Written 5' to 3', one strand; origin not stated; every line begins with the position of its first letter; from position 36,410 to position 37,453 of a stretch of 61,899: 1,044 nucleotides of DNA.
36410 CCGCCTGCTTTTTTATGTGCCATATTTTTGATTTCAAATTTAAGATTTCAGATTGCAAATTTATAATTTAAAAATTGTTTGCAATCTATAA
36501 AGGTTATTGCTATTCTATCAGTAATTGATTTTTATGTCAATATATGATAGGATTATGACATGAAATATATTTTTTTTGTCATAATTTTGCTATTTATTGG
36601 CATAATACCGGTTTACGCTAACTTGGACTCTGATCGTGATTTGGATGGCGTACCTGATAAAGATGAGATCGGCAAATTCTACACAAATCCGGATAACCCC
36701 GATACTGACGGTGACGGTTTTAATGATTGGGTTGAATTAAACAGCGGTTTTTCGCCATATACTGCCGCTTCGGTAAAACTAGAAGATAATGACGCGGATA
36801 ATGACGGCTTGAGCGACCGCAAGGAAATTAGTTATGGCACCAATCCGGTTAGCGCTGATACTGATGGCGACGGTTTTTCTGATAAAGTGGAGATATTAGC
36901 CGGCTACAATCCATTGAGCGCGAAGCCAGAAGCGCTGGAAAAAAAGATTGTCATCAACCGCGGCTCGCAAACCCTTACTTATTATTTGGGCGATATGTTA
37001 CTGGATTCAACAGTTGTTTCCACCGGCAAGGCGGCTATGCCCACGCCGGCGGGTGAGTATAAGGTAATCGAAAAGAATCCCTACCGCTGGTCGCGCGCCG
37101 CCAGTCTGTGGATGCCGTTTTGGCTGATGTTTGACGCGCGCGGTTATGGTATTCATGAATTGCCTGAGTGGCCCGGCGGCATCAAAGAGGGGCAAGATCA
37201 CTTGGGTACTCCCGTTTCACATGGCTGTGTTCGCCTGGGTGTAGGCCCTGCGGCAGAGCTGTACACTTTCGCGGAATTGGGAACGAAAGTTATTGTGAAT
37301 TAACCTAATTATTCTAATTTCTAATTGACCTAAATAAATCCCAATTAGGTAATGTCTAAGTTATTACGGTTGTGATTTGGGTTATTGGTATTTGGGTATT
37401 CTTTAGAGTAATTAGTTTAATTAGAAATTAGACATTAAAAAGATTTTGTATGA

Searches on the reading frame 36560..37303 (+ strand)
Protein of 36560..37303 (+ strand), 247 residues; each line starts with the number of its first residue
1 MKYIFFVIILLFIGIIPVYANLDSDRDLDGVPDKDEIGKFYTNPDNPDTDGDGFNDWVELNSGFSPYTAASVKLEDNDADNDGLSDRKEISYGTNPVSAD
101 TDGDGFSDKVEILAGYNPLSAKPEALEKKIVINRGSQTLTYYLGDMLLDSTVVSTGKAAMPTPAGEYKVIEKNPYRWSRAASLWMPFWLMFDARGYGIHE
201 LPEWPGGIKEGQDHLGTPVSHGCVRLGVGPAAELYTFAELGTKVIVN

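Call 114: search_protein_families(library=pfam, proteins=[window:36560-37303:+], max_evalue=0.001)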
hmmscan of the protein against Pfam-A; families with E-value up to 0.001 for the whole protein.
window:36560-37303:+ (247 aa): 2 families
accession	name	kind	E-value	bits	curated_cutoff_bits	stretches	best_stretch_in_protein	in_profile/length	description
PF03734.19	YkuD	-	6.2e-19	69.5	23.4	1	128-246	2-146/146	L,D-transpeptidase catalytic domain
PF18884.5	TSP3_bac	-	4.3e-17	62.1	25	2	78-98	1-21/22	Bacterial TSP3 repeat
